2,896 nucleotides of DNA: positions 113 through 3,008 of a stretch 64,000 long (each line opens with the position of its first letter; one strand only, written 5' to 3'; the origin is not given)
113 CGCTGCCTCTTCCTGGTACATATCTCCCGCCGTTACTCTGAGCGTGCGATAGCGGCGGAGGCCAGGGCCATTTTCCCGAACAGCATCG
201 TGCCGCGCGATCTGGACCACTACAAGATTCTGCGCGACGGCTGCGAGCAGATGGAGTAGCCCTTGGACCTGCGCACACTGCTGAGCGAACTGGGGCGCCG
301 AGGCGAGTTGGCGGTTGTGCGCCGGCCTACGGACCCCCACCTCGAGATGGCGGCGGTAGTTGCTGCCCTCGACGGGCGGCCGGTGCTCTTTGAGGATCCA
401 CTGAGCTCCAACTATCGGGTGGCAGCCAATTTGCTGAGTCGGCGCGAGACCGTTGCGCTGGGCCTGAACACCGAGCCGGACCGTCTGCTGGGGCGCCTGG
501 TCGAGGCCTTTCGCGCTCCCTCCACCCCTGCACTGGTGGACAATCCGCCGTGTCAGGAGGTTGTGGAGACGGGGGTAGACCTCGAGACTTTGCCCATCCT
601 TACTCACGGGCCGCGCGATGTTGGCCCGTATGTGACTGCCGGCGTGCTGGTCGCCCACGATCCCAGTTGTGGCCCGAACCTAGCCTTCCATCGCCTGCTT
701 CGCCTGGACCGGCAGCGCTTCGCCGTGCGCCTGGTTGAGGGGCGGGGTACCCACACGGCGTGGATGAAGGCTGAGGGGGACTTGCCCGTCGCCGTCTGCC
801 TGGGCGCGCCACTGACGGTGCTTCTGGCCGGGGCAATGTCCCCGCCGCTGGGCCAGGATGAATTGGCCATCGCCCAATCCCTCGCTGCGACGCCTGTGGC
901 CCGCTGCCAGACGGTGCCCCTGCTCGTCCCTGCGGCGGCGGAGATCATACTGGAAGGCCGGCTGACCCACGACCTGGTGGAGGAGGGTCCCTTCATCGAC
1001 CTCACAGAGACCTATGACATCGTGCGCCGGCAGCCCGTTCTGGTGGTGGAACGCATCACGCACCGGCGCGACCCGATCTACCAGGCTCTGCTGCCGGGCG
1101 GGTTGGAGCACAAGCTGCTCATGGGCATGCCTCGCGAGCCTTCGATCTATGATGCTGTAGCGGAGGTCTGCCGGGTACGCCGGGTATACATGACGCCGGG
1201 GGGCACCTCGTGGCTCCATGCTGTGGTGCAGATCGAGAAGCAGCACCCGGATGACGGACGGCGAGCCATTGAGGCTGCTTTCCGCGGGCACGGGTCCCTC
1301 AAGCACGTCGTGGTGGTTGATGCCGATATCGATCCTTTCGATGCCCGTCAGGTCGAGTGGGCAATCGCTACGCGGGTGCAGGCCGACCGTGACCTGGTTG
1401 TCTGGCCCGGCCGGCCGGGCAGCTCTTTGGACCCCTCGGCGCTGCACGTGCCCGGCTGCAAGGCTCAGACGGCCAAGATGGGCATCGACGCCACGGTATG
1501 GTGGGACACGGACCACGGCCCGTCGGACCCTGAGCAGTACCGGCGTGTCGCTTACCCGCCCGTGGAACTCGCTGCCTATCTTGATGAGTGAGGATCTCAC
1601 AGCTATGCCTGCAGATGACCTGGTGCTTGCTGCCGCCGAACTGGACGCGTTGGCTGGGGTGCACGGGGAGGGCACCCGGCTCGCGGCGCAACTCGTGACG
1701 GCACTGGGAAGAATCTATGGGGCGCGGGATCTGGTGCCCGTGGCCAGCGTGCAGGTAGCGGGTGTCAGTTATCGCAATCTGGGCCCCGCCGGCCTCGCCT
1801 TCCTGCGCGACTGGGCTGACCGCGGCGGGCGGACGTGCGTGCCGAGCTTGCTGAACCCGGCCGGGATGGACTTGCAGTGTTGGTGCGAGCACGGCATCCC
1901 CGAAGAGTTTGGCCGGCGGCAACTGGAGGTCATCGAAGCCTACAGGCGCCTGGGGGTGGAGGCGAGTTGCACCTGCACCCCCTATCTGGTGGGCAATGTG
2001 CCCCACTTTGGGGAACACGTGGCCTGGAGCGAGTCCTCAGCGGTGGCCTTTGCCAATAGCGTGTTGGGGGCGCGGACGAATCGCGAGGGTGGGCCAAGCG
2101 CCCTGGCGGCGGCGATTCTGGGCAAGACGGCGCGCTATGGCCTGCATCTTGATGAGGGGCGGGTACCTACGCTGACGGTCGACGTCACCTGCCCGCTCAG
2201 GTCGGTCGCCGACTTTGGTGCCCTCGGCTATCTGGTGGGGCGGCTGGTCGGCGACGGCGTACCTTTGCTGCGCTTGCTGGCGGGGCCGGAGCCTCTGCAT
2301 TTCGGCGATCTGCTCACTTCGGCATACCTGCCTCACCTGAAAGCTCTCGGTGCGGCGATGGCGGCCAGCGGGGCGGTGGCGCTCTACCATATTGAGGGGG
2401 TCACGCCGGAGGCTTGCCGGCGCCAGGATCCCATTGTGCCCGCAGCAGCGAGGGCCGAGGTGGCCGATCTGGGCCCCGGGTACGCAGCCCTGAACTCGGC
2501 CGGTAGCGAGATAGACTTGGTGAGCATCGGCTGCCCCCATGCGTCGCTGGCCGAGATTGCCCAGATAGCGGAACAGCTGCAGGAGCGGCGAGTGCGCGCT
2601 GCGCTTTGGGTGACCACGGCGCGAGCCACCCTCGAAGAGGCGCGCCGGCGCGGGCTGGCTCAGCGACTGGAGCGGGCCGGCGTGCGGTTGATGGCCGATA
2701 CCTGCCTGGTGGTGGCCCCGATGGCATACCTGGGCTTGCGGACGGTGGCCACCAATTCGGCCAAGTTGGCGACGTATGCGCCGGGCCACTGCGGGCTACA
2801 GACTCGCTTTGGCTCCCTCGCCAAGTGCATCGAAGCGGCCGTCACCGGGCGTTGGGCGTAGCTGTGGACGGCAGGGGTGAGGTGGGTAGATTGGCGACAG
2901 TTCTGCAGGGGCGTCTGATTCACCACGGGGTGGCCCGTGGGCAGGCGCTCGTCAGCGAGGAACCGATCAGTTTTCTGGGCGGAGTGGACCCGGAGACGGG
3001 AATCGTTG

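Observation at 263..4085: Lower half of the archaeal 'modified' mevalonate pathway as a coupled operon in a bacterium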

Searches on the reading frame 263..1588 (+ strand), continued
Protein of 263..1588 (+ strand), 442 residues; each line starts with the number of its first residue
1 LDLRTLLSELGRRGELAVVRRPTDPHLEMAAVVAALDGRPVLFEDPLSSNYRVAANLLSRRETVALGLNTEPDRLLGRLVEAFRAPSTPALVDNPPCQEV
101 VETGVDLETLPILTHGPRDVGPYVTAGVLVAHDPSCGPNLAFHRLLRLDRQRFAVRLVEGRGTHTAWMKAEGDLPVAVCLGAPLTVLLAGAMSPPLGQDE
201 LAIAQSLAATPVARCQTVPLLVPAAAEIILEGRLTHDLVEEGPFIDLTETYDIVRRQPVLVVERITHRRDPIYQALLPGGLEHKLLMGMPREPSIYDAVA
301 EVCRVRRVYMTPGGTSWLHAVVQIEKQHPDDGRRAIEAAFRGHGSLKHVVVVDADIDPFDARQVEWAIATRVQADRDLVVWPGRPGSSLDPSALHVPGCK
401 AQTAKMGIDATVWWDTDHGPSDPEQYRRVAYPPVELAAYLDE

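Call 51: search_solved_structures(query=window:263-1588:+, max_evalue=1e-30, show_alignments=3)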
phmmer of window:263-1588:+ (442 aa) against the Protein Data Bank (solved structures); distinct sequences matched with E-value up to 1e-30: 8.
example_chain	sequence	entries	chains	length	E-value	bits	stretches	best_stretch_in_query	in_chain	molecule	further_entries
6h6x_B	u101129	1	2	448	4.1e-72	246.7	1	3-433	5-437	3-polyprenyl-4-hydroxybenzoate decarboxylase and related decarboxylases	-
6h6v_A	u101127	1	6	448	9.3e-71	242.2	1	3-433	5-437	3-polyprenyl-4-hydroxybenzoate decarboxylase and related decarboxylases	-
2idb_A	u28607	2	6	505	6.3e-42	147.2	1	93-416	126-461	3-octaprenyl-4-hydroxybenzoate carboxy-lyase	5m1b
5m1c_A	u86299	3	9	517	7e-42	147.1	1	93-416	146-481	3-octaprenyl-4-hydroxybenzoate carboxy-lyase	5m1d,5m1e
5ny5_A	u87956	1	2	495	9.9e-38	133.4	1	49-393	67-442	3,4-dihydroxybenzoate decarboxylase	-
5o3n_A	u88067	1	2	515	1.1e-37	133.2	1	49-393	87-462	3,4-dihydroxybenzoate decarboxylase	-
7p9q_A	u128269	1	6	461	3.5e-37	131.6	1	2-436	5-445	AnInD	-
5o3m_A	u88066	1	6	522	1.1e-36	129.9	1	50-414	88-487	Protocatechuate decarboxylase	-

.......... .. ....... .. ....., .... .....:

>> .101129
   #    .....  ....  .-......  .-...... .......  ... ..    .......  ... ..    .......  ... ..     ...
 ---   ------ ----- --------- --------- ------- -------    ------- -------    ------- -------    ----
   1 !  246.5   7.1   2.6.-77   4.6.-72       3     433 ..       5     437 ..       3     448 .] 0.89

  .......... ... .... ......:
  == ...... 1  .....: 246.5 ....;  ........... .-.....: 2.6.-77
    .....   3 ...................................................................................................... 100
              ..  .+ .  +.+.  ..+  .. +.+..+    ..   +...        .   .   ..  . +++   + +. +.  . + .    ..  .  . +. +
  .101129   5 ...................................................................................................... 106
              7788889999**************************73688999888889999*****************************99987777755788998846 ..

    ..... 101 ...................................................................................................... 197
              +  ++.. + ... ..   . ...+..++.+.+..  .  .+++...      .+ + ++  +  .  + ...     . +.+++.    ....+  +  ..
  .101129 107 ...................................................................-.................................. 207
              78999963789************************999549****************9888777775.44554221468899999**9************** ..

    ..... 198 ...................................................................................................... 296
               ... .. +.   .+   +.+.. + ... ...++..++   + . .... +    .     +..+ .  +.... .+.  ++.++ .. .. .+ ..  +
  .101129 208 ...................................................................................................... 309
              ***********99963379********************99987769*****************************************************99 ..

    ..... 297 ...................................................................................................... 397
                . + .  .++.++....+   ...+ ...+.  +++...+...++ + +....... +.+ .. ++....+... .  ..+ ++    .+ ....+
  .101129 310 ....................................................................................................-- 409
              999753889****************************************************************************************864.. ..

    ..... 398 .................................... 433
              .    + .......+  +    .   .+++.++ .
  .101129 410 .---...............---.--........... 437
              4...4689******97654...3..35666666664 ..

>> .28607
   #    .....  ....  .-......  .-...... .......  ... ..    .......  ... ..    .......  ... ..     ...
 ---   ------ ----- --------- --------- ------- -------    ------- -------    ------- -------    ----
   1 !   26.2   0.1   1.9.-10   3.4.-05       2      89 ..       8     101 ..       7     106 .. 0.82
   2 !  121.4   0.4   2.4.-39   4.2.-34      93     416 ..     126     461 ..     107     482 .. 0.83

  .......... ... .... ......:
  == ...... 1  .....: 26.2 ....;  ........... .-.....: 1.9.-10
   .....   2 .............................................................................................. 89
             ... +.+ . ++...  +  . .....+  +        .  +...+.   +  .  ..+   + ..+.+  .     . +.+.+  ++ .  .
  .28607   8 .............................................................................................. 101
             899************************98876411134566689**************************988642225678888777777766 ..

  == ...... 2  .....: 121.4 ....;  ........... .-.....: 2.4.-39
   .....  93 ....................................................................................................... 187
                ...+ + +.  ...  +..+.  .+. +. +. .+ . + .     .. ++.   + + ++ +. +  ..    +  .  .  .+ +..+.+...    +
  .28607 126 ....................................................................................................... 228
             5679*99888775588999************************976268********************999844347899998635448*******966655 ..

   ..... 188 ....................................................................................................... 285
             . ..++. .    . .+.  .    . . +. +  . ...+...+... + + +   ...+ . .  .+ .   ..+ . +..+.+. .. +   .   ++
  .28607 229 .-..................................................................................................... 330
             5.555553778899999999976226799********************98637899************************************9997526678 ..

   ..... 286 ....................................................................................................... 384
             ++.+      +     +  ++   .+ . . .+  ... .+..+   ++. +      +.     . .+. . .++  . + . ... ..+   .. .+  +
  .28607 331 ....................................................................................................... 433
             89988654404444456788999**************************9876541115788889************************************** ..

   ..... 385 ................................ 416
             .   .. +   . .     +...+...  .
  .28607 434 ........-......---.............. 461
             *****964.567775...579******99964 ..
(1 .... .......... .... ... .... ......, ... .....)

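Call 56: search_protein_families(library=pfam, max_evalue=0.0001, proteins=[L066:1678-3687:-, L066:3916-4494:-, L066:9413-9817:+, L066:11286-11798:+, L066:11798-12100:+, L066:12129-12914:-, L066:12966-13475:-, L066:13475-14662:-, L066:14710-15132:-, L066:15395-17275:-])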
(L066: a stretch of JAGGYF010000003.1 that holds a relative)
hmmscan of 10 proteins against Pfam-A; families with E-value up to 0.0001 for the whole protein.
L066:1678-3687:- (670 aa): 5 families
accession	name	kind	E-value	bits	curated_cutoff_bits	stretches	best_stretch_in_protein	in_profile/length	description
PF13307.12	Helicase_C_2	-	3.1e-39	135.2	25.3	1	484-644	4-167/170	Helicase C-terminal domain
PF06733.21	DEAD_2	-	1.9e-20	73.6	21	1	109-288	7-170/172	DEAD_2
PF06777.17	HBB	-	9.7e-13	48.6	30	1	360-466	88-188/190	Helical and beta-bridge domain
PF04851.21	ResIII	-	3.5e-10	40.5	22.5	1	50-275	3-139/164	Type III restriction enzyme, res subunit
PF00270.35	DEAD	-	7e-10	39.3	26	1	62-128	7-75/167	DEAD/DEAH box helicase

L066:3916-4494:- (193 aa): 0 families

L066:9413-9817:+ (135 aa): 1 family
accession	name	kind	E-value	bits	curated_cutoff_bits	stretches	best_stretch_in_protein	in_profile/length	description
PF02661.23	Fic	-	7.1e-09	36.8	24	1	58-93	58-93/93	Fic/DOC family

L066:11286-11798:+ (171 aa): 0 families

L066:11798-12100:+ (101 aa): 1 family
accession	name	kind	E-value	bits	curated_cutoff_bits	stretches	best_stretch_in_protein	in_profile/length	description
PF21758.2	PAC_bac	-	9.4e-23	80.5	27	1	7-101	6-114/115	Bacterial proteasome assembling chaperone-like protein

L066:12129-12914:- (262 aa): 0 families

L066:12966-13475:- (170 aa): 0 families

L066:13475-14662:- (396 aa): 1 family
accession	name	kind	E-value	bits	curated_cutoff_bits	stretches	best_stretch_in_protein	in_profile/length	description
PF09471.16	Peptidase_M64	-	8.1e-11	42.1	26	1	237-300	102-166/302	IgA Peptidase M64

L066:14710-15132:- (141 aa): 0 families

L066:15395-17275:- (626 aa): 0 families

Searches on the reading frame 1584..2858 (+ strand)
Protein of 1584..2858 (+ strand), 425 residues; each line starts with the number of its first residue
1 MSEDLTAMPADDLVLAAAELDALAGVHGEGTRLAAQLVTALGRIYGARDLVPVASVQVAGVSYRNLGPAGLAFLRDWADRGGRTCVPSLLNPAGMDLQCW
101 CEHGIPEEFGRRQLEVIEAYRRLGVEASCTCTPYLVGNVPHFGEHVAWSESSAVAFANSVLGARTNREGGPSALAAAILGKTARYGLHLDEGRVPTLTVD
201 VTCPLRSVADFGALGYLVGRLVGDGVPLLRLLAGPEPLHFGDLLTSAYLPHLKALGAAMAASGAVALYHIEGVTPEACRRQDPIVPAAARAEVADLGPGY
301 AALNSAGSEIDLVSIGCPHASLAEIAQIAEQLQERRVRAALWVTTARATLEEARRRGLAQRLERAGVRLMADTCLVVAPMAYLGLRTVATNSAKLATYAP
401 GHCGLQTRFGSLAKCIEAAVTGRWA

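Call 4: search_protein_families(library=pfam, proteins=[window:1584-2858:+], max_evalue=0.01)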
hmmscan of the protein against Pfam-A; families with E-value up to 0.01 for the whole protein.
window:1584-2858:+ (425 aa): 2 families
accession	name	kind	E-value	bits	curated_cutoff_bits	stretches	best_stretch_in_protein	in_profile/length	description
PF04412.18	AcnX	-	4.9e-141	470.5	31.5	1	15-417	3-400/400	Aconitase X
PF13380.12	CoA_binding_2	-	3.5e-06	27.9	22.8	1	277-377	22-113/116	CoA binding domain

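Call 5: search_protein_families(library=ncbifam, proteins=[window:1584-2858:+], max_evalue=0.01)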
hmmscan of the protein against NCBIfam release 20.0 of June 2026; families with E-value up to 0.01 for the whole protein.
window:1584-2858:+ (425 aa): 2 families
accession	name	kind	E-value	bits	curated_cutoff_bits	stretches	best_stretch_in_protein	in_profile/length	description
NF051439.1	C3LHypDHLhpIPSEAE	equivalog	5e-96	322.3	700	1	6-423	137-547/555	cis-3-hydroxy-L-proline dehydratase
NF001614.1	PRK00402.1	subfamily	0.0091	14.7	385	0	306-374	286-358/415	aconitase/3-isopropylmalate dehydratase large subunit family protein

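Call 17: search_solved_structures(query=window:1584-2858:+, max_evalue=0.001, show_alignments=2)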
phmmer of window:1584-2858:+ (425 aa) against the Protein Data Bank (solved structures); distinct sequences matched with E-value up to 0.001: 4.
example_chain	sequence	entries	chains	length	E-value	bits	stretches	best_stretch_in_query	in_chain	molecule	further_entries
7cnr_A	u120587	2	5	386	7.5e-96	324.9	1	21-410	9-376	DUF521 domain-containing protein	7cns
7d2r_A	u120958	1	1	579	9.4e-69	235.7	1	21-423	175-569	cis-3-hydroxy-L-proline dehydratase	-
7cnq_A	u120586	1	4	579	3.8e-67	230.4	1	21-423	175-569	cis-3-hydroxy-L-proline dehydratase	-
7cnp_A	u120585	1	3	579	3.9e-67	230.3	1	21-423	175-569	cis-3-hydroxy-L-proline dehydratase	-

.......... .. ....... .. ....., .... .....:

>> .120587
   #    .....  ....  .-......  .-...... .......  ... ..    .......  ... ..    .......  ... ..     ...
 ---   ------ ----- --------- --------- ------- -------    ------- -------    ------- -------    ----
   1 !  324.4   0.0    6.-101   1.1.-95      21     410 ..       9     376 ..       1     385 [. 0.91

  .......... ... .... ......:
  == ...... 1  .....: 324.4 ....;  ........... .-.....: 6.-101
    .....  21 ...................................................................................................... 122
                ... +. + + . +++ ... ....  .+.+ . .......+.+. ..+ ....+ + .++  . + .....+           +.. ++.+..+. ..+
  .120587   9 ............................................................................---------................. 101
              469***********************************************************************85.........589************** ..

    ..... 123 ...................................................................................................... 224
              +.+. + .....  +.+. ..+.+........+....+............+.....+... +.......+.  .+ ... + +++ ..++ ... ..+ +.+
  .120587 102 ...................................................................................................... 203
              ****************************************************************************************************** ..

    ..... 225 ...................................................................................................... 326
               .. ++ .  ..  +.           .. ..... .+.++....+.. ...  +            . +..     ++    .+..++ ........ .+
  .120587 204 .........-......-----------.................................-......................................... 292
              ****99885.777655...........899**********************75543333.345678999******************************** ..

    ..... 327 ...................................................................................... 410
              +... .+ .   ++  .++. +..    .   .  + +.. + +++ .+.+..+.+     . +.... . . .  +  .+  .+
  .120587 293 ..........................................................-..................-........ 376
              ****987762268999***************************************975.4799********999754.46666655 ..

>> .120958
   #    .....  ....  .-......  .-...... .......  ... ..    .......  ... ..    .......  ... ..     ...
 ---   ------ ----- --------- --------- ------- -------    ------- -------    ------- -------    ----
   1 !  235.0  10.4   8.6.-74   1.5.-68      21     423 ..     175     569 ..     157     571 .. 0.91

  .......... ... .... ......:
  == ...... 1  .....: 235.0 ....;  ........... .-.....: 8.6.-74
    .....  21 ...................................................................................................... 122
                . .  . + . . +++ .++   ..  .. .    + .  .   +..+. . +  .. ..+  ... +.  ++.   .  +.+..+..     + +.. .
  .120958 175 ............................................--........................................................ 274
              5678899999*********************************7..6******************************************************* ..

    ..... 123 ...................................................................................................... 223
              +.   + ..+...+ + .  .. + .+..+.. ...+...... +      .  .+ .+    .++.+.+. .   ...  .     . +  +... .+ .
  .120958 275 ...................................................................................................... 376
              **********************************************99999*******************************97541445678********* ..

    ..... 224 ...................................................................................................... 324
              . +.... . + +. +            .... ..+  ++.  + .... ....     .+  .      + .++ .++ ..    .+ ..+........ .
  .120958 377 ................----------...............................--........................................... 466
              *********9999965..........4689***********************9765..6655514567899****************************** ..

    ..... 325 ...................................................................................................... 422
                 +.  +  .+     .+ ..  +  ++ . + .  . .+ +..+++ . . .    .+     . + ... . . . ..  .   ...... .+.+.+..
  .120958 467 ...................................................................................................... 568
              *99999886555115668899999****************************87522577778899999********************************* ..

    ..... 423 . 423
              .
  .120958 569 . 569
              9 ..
